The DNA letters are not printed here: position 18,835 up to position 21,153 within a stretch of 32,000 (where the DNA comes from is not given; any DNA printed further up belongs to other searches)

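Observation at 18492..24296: A 5.8-kb lower-GC cargo island inserted inside the conjugation operon between copG and trbB: candidate uncharacterised defence/conflict locus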

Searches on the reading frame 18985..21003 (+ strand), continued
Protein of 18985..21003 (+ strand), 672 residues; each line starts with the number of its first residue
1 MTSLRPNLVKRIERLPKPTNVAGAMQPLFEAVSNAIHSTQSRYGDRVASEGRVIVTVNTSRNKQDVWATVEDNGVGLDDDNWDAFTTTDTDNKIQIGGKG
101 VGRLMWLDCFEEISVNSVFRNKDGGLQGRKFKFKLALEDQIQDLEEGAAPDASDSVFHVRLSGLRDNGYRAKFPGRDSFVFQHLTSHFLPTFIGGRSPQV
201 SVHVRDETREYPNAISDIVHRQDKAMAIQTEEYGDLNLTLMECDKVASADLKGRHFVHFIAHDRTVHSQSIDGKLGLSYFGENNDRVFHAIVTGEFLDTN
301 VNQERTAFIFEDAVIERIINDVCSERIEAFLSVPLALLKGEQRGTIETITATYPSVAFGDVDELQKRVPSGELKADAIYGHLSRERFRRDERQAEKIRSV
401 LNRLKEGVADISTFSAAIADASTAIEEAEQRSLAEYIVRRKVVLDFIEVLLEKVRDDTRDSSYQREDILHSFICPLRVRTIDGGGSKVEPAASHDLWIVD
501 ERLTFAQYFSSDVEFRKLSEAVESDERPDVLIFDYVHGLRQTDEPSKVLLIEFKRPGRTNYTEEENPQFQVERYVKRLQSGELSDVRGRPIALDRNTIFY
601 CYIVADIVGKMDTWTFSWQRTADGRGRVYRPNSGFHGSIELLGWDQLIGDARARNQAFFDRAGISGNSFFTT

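Call 68: list_cluster_members(proteins=[P0130, P0172, P0185, P0201, P0204, P0169, P0147])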
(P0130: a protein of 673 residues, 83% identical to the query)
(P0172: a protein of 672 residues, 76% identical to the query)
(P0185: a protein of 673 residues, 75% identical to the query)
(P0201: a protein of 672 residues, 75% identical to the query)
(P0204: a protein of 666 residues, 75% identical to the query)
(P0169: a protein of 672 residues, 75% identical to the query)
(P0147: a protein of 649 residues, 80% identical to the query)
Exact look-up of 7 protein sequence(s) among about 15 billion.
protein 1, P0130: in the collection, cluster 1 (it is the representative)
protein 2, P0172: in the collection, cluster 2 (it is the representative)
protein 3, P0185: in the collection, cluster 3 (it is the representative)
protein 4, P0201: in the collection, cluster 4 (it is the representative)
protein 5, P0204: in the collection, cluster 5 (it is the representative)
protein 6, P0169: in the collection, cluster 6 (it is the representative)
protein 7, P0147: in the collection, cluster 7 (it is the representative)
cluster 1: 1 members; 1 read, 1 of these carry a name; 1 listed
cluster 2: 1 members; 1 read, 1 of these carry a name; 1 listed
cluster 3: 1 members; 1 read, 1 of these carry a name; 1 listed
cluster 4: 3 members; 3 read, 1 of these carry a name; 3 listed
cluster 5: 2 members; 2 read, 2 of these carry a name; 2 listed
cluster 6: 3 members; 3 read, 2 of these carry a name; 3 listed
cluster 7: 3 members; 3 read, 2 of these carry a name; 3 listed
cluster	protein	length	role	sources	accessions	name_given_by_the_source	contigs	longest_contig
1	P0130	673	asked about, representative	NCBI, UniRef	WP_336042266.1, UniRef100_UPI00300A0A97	ATP-binding protein [Pseudooceanicola nanhaiensis] | ATP-binding protein n=1 Tax=Pseudooceanicola nanhaiensis TaxID=375761 RepID=UPI00300A0A97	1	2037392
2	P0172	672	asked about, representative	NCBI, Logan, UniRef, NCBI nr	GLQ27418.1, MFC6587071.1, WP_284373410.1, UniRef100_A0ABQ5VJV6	ATP-binding protein [Sulfitobacter pacificus] | Histidine kinase/HSP90-like ATPase domain-containing protein n=1 Tax=Sulfitobacter ...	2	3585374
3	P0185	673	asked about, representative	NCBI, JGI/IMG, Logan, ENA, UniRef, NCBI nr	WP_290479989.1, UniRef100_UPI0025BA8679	ATP-binding protein [Hyphomonas sp. UBA1923] | ATP-binding protein n=3 Tax=Hyphomonas TaxID=85 RepID=UPI0025BA8679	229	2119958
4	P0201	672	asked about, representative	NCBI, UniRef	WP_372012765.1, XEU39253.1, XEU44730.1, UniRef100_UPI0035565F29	ATP-binding protein [Tistrella mobilis] | ATP-binding protein n=1 Tax=Tistrella mobilis TaxID=171437 RepID=UPI0035565F29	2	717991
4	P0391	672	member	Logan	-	-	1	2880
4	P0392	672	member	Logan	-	-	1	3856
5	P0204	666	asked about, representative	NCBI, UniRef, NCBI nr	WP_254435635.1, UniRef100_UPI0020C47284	ATP-binding protein [Ruegeria arenilitoris] | ATP-binding protein n=1 Tax=Ruegeria arenilitoris TaxID=1173585 RepID=UPI0020C47284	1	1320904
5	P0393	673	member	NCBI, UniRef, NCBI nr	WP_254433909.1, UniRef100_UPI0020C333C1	ATP-binding protein [Ruegeria arenilitoris] | ATP-binding protein n=1 Tax=Ruegeria arenilitoris TaxID=1173585 RepID=UPI0020C333C1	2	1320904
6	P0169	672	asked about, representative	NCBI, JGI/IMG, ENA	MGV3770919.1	MAG: ATP-binding protein [Sphingobium phenoxybenzoativorans] | hypothetical protein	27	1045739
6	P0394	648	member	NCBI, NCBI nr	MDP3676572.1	MAG: ATP-binding protein [Novosphingobium sp.] | ATP-binding protein [Novosphingobium sp.]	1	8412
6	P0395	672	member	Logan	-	-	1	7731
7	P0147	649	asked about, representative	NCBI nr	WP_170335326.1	ATP-binding protein [Ruegeria arenilitoris]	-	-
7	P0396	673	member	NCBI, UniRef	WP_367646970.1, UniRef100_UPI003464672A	ATP-binding protein [Ruegeria arenilitoris] | ATP-binding protein n=1 Tax=Ruegeria arenilitoris TaxID=1173585 RepID=UPI003464672A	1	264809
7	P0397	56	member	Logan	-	-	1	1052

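Call 85: search_dna_similar(query=window:18985-21003:+, collection=plasmids, mode=protein, max_rows=30, rows=spread)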
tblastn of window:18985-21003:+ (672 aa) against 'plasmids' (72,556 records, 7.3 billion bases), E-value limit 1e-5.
Records with a match: 55; places in all: 57; records where one place covers at least 80% of the query: 49.
Best place of each record, by identity: 60-80% 15; <60% 40.
By first word of the organism name: Agrobacterium 18; Rhizobium 5; Rhodococcus 4; Phaeobacter 3; Bradyrhizobium 2; Candidatus 2; Acinetobacter 2; Roseibium 1; Sphingomonas 1; Sinorhizobium 1; and 16 more.
By predicted mobility (MOB-suite, as given by PLSDB): conjugative 29; non-mobilizable 20; mobilizable 6.
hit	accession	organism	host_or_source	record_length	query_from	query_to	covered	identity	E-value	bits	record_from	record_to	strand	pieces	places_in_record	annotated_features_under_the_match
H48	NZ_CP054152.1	Agrobacterium vaccinii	Blueberry,pure bacterial culture,Tumor ...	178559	1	671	100%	69.0%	0e+0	965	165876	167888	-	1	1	ATP-binding protein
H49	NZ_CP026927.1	Agrobacterium tumefaciens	Medicago sativa,from a crown gall tumor ...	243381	1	670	100%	68.7%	0e+0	967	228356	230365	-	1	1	ATP-binding protein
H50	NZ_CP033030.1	Agrobacterium tumefaciens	-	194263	1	670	100%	68.7%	0e+0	967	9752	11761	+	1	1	ATP-binding protein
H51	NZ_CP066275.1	Agrobacterium tumefaciens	-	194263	1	670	100%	68.7%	0e+0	967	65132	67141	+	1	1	ATP-binding protein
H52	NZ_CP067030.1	Agrobacterium fabrum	-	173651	1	670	100%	68.7%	0e+0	967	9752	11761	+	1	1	ATP-binding protein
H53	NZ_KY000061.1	Agrobacterium radiobacter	-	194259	1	670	100%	68.7%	0e+0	967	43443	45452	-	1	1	ATP-binding protein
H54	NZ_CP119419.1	Agrobacterium fabrum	-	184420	1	670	100%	68.7%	0e+0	967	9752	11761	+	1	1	ATP-binding protein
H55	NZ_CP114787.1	Roseibium sp. Sym1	Symbiodiniaceae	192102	1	524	78%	67.7%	0e+0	722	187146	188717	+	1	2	ATP-binding protein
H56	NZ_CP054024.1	Rhizobium indicum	Pisum sativum l. (pea),Pure culture,Pea ...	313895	1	665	99%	35.8%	2e-122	408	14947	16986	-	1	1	ATP-binding protein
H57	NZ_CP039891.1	Agrobacterium tumefaciens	-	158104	1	664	99%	35.5%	1e-118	397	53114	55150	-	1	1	ATP-binding protein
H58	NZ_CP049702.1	Bradyrhizobium barranii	Glycine max cv. AC Glengarry,cell ...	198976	1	665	99%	34.2%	5e-119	399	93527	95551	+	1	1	ATP-binding protein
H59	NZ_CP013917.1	Sphingomonas sp. LK11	Tephrosia purpurea subsp. ...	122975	7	665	98%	31.9%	6e-80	285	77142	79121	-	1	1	hypothetical protein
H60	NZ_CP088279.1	Bradyrhizobium barranii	Glycine max cv. AC Glengarry,cell ...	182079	48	665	92%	33.7%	2e-104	357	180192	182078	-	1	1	none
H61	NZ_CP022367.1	Azospirillum sp. TSH58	single cell,paddy soils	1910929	1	665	99%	31.3%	2e-84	298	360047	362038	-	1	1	record has no annotation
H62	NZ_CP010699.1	Phaeobacter inhibens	cell culture,cleaning system aquaculture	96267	11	665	97%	31.5%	2e-80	286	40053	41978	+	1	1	ATP-binding protein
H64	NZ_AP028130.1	Vibrio fluvialis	Homo sapiens,Stool sample from a ...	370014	2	664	99%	27.7%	2e-57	218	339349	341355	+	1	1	ATP-binding protein | Shedu immune nuclease family protein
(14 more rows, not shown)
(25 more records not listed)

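Call 86: get_annotated_region(hit=H64, flank=4000)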
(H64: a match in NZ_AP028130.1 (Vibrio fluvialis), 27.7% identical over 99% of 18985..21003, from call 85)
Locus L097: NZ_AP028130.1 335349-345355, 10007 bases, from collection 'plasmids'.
description: Vibrio fluvialis strain IDH05335 plasmid pIDH5335-1
organism: Vibrio fluvialis (NCBI taxid 676)
taxonomy: Bacteria; Pseudomonadota; Gammaproteobacteria; Vibrionales; Vibrionaceae; Vibrio; Vibrio fluvialis
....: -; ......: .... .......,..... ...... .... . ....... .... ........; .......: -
typing (MOB-suite, as given by PLSDB): mobilizable; replicon IncC; relaxase MOBH
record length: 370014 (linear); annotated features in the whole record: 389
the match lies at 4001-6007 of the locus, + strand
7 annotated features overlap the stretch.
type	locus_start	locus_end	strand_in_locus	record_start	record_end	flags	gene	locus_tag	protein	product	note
CDS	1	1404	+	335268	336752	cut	-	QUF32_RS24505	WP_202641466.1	class I SAM-dependent DNA methyltransferase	-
CDS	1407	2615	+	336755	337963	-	-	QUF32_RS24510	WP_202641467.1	restriction endonuclease subunit S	GO:0006304 - DNA modification [Evidence IEA]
CDS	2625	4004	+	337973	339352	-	-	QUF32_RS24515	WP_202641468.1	Shedu immune nuclease family protein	-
CDS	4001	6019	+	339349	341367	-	-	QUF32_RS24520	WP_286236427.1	ATP-binding protein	-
CDS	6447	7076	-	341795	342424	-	-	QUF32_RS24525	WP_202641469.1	hypothetical protein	-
CDS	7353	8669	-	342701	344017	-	-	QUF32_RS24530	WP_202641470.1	PAS domain-containing methyl-accepting chemotaxis protein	GO:0006935 - chemotaxis [Evidence IEA]; GO:0007165 - signal transduction [Evidence IEA]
CDS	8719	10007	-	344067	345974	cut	-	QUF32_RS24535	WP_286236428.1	methyl-accepting chemotaxis protein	GO:0006935 - chemotaxis [Evidence IEA]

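Call 88: search_protein_families(library=pfam, proteins=[L097:4001-6016:+, L097:2625-4001:+], max_evalue=1)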
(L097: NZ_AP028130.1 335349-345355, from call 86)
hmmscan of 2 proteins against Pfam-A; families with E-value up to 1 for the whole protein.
L097:4001-6016:+ (672 aa): 4 families
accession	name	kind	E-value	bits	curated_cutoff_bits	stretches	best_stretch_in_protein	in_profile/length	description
PF13589.12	HATPase_c_3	-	0.031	14.7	25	1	70-155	34-123/137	Histidine kinase-, DNA gyrase B-, and HSP90-like ATPase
PF02518.31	HATPase_c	-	0.084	13.8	26.4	1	27-106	12-76/111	Histidine kinase-, DNA gyrase B-, and HSP90-like ATPase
PF04212.24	MIT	-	0.15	12.6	30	1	409-436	38-66/66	MIT (microtubule interacting and transport) domain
PF06366.19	FlhE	-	0.19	12.2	25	1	219-291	10-84/106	Flagellar protein FlhE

L097:2625-4001:+ (459 aa): 1 family
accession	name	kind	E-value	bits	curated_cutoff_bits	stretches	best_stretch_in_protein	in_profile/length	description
PF14082.12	SduA_C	-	1.3e-25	90.8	27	1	278-438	2-159/159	Shedu protein SduA, C-terminal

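Call 97: get_annotated_region(hit=H50, flank=7000)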
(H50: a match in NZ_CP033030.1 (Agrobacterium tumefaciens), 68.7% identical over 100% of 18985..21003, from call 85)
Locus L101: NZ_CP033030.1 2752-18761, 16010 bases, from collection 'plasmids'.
description: Agrobacterium tumefaciens strain A6 plasmid pTiA6, complete sequence
organism: Agrobacterium tumefaciens (NCBI taxid 358)
taxonomy: Bacteria; Pseudomonadota; Alphaproteobacteria; Hyphomicrobiales; Rhizobiaceae; Agrobacterium; Agrobacterium tumefaciens
host: -; source: -; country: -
typing (MOB-suite, as given by PLSDB): conjugative; replicon rep_cluster_352; relaxase MOBP,MOBQ; mating-pair formation MPF_T
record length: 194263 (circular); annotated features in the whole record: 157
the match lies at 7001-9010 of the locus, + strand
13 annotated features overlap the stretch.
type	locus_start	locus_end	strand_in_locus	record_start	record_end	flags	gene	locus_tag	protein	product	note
CDS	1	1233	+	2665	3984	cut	repC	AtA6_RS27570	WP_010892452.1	plasmid replication protein RepC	-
CDS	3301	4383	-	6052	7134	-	-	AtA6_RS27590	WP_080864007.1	site-specific integrase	GO:0015074 - DNA integration [Evidence IEA]; GO:0006310 - DNA recombination [Evidence IEA]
CDS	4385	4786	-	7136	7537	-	-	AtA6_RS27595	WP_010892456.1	type II toxin-antitoxin system VapC family toxin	-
CDS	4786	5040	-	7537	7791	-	-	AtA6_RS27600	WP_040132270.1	type II toxin-antitoxin system Phd/YefM family antitoxin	-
CDS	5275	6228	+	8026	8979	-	-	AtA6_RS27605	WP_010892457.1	DUF1403 family protein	-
CDS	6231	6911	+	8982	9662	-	-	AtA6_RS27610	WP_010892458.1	SMC-Scp complex subunit ScpB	-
CDS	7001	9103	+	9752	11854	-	-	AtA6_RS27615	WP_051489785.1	ATP-binding protein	-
CDS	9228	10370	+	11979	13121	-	-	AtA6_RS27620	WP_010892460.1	PIN domain-containing protein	-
CDS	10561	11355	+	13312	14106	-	-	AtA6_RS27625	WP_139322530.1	hypothetical protein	-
CDS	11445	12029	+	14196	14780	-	-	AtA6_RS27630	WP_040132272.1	trypsin-like peptidase domain-containing protein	-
CDS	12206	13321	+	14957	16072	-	-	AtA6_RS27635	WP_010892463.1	toll/interleukin-1 receptor domain-containing protein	GO:0007165 - signal transduction [Evidence IEA]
CDS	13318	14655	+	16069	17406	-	-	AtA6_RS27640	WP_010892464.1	hypothetical protein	-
CDS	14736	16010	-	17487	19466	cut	-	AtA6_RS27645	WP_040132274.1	DUF3732 domain-containing protein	-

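Call 98: find_encoding_contigs(protein=P0125, flank=8000, max_places=3)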
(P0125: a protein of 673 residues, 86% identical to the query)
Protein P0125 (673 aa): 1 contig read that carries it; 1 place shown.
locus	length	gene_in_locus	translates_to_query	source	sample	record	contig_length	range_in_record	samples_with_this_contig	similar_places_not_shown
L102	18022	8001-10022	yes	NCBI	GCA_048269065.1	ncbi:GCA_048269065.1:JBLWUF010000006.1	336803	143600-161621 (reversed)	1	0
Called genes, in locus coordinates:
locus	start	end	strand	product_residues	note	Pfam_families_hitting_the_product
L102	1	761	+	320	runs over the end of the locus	PF02423:OCD_Mu_crystall, PF01488:Shikimate_DH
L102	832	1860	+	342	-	PF10672:Methyltrans_SAM (weak), PF03602:Cons_hypoth95 (weak)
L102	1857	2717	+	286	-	PF22435:MRM3-like_sub_bind, PF08032:SpoU_sub_bind, PF00588:SpoU_methylase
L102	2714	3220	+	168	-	PF01252:Peptidase_A8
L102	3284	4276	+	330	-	PF08240:ADH_N, PF00107:ADH_zinc_N, PF13602:ADH_zinc_N_2 (faint)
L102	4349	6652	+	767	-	PF00989:PAS (weak), PF08448:PAS_4, PF13188:PAS_8 (faint), PF00512:HisKA, PF02518:HATPase_c, PF00072:Response_reg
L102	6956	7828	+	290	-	PF13444:Acetyltransf_5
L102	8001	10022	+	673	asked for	PF02518:HATPase_c (weak)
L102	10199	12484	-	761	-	PF00390:malic, PF03949:Malic_M, PF01515:PTA_PTB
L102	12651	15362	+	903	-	PF01624:MutS_I, PF05188:MutS_II, PF05192:MutS_III, PF05190:MutS_IV, PF00488:MutS_V, PF27441:MutS_C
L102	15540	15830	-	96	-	PF01541:GIY-YIG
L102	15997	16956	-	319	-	PF09243:Rsm22, PF13649:Methyltransf_25 (faint)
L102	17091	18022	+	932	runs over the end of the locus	PF01909:NTP_transf_2 (weak), PF08335:GlnD_UR_UTase, PF27444:GlnD_3rd, PF01966:HD, PF22754:bHLH-TF_ACT-like_plant (faint), PF01842:ACT (weak), PF01842:ACT, PF26956:ACT_ACR_D1, +1 more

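Call 103: find_encoding_contigs(protein=P0121, flank=8000, max_places=3)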
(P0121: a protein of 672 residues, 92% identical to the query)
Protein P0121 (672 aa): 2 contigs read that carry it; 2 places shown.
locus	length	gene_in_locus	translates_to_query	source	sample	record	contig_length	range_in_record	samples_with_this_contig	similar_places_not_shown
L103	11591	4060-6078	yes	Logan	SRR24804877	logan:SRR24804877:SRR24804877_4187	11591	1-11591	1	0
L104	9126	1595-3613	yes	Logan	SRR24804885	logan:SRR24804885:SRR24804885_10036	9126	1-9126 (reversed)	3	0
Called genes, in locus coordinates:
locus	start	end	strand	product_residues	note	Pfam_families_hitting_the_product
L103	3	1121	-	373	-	?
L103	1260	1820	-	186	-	PF01842:ACT, PF22629:ACT_AHAS_ss, PF13710:ACT_5, PF10369:ALS_ss_C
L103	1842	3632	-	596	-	PF02776:TPP_enzyme_N, PF00205:TPP_enzyme_M, PF02775:TPP_enzyme_C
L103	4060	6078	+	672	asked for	PF02518:HATPase_c (weak)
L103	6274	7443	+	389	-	PF07690:MFS_1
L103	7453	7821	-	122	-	-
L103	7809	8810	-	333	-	PF01745:IPT (faint), PF13671:AAA_33 (faint), PF01715:IPPT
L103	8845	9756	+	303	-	PF00702:Hydrolase, PF12710:HAD, PF08282:Hydrolase_3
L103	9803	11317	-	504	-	PF00089:Trypsin, PF13365:Trypsin_2, PF00595:PDZ, PF13180:PDZ_2, PF17820:PDZ_6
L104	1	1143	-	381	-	?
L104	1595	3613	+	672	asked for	PF02518:HATPase_c (weak)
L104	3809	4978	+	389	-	PF07690:MFS_1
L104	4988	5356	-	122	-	-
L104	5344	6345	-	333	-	PF01745:IPT (faint), PF13671:AAA_33 (faint), PF01715:IPPT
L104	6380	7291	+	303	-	PF00702:Hydrolase, PF12710:HAD, PF08282:Hydrolase_3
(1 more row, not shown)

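Call 104: find_encoding_contigs(protein=P0122, flank=8000, max_places=3)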
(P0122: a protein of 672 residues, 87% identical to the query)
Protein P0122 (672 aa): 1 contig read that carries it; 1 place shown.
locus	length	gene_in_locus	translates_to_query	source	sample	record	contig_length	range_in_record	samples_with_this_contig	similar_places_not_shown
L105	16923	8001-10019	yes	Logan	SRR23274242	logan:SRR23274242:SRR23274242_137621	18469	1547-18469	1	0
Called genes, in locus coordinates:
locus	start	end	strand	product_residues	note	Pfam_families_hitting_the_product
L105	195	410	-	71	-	-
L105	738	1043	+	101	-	-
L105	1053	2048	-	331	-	PF01965:DJ-1_PfpI, PF12833:HTH_18, PF00165:HTH_AraC (weak)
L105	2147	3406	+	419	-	PF00890:FAD_binding_2 (faint), PF01266:DAO, PF01946:Thi4 (faint)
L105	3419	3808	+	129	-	PF04267:SoxD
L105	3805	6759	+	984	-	PF13510:Fer2_4, PF00890:FAD_binding_2 (faint), PF07992:Pyr_redox_2, PF12831:FAD_oxidored, PF13450:NAD_binding_8 (weak), PF17806:SO_alpha_A3, PF01571:GCV_T, PF08669:GCV_T_C, +2 more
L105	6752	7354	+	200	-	PF04268:SoxG, PF01571:GCV_T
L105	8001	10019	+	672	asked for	PF02518:HATPase_c (weak)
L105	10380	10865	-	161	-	-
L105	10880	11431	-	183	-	PF03887:YfbU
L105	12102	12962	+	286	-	-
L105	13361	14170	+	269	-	-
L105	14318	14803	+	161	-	PF12158:DUF3592 (weak)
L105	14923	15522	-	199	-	-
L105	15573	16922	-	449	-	?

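Call 105: find_homologous_proteins(query=L097:4001-6016:+, max_evalue=1e-10)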
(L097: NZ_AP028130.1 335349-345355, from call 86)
Query L097:4001-6016:+ (672 aa): 2532 proteins with E <= 1e-10 among 8000 candidates; the best 120 are listed.
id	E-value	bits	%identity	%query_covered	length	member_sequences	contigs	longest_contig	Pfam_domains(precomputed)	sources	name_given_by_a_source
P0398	0.0e+0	1526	100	100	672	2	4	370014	-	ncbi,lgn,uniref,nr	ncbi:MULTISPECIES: ATP-binding protein [Gammaproteobacteria]|uniref:ATP-binding protein n=1 Tax=Gamm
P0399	0.0e+0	1484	97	100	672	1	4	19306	-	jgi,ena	-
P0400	0.0e+0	1484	97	100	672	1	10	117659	-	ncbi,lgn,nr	ncbi:conserved hypothetical protein [Vibrio parahaemolyticus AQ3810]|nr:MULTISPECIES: hypothetical p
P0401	0.0e+0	1482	97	100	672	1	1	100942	-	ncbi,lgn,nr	ncbi:ATP-binding protein [Vibrio alginolyticus]|nr:ATP-binding protein [Vibrio alginolyticus]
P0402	0.0e+0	1481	96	100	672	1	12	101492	-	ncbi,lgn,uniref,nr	ncbi:ATP-binding protein [Vibrio parahaemolyticus]|uniref:ATP-binding protein n=1 Tax=Vibrio TaxID=6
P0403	0.0e+0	1479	96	100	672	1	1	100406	-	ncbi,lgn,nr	ncbi:TPA: ATP-binding protein [Vibrio parahaemolyticus]|nr:ATP-binding protein [Vibrio parahaemolyti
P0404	0.0e+0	1478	97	100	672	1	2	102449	-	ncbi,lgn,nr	ncbi:ATP-binding protein [Vibrio alginolyticus]|nr:ATP-binding protein [Vibrio alginolyticus]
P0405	0.0e+0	1478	96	100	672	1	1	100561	-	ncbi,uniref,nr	ncbi:ATP-binding protein [Vibrio parahaemolyticus]|uniref:ATP-binding protein n=1 Tax=Vibrio parahae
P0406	0.0e+0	1477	96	100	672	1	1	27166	-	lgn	-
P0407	0.0e+0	1477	96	100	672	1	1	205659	-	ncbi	-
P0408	0.0e+0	1477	96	100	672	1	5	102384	-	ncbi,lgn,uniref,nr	ncbi:ATP-binding protein [Vibrio parahaemolyticus]|uniref:ATP-binding protein n=1 Tax=Vibrio parahae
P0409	0.0e+0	1475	96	100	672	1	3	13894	-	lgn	-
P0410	0.0e+0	1475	96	100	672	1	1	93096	-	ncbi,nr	ncbi:ATP-binding protein [Vibrio cholerae]|nr:ATP-binding protein [Vibrio cholerae]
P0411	0.0e+0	1474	96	100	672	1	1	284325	-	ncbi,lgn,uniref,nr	ncbi:ATP-binding protein [Morganella morganii]|uniref:ATP-binding protein n=1 Tax=Morganella morgani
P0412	0.0e+0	1474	96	100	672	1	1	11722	-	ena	-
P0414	0.0e+0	1473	96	100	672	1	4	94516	-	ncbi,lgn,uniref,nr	ncbi:ATP-binding protein [Vibrio cholerae]|uniref:ATP-binding protein n=1 Tax=Vibrio cholerae TaxID=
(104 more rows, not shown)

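Call 112: search_dna_similar(query=window:18985-21003:+, collection=phages, mode=protein, max_evalue=0.001, max_rows=10)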
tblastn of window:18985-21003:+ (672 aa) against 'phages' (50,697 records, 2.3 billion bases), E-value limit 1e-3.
Records with a match: 1; places in all: 1; records where one place covers at least 80% of the query: 1.
Best place of each record, by identity: <60% 1.
By first word of the organism name: Phage 1.
By host as written in the record: - 1.
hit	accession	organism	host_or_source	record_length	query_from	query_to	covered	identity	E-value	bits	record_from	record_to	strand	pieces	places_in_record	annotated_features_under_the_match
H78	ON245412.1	Phage vB_RanS_PJN03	sewage water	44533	70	664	89%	22.3%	9e-23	110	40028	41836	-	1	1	N-acetylmuramoyl-L-alanine amidase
